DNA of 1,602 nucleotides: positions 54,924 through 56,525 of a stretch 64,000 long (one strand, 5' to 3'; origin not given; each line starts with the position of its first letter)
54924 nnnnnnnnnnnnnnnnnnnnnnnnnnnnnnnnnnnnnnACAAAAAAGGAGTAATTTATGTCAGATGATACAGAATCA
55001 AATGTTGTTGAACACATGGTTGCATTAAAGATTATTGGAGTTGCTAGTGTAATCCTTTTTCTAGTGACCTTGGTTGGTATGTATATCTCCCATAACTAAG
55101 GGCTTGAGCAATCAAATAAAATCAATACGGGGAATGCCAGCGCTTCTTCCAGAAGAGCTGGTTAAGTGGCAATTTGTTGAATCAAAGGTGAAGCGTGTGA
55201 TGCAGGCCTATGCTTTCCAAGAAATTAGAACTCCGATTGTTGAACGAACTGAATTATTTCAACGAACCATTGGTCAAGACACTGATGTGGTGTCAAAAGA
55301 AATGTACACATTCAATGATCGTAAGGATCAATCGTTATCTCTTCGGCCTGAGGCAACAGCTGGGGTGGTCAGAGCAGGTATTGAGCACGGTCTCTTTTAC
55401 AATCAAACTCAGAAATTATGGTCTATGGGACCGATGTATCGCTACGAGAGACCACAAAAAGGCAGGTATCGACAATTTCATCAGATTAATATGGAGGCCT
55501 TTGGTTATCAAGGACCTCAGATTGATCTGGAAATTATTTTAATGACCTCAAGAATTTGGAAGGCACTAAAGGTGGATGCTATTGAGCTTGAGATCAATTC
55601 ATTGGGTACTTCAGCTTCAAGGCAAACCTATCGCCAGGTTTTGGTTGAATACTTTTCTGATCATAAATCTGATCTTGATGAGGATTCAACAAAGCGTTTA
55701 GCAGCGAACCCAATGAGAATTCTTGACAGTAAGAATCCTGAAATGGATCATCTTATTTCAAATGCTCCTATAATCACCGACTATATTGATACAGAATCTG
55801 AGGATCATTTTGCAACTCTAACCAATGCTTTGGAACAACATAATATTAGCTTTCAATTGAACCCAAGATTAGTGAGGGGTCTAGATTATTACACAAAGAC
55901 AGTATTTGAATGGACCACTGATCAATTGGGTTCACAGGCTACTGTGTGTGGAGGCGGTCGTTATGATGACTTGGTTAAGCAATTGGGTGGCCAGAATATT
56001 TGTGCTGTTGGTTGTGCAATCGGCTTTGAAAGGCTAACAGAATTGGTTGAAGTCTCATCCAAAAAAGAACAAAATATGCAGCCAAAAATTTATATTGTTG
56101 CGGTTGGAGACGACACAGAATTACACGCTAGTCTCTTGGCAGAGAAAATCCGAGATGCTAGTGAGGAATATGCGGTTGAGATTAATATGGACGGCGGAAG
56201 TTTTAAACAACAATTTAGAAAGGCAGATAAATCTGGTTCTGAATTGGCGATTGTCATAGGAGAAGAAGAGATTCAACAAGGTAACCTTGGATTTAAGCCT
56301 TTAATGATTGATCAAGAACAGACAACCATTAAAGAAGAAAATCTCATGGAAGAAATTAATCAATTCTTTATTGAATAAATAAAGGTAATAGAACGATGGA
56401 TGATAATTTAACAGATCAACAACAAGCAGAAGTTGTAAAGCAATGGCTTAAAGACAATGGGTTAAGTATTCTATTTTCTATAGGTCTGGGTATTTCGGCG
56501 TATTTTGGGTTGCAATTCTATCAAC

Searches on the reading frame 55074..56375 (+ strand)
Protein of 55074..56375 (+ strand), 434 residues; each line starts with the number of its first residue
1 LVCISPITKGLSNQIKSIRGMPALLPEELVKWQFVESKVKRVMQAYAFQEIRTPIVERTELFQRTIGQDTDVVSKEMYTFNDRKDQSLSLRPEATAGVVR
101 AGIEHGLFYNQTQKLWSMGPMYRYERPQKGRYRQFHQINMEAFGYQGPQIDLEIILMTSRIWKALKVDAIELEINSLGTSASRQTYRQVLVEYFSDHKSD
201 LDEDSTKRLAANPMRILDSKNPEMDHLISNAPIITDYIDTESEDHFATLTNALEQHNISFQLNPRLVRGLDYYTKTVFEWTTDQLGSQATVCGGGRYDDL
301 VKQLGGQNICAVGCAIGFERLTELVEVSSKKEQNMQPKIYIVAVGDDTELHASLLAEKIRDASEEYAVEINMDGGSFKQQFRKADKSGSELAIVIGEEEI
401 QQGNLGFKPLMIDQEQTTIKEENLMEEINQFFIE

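Call 72: search_protein_families(library=pfam, proteins=[window:55074-56375:+], max_evalue=0.001)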
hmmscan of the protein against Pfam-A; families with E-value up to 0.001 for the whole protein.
window:55074-56375:+ (434 aa): 3 families
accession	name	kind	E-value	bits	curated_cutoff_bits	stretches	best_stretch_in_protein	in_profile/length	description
PF13393.11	tRNA-synt_His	-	6.7e-40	137.7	25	1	23-321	4-308/308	Histidyl-tRNA synthetase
PF00587.30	tRNA-synt_2b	-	1.6e-19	71.1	29.3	1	78-307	1-148/179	tRNA synthetase class II core domain (G, H, P, S and T)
PF03129.25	HGTP_anticodon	-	4.2e-09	36.9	21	1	338-429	1-92/94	Anticodon binding domain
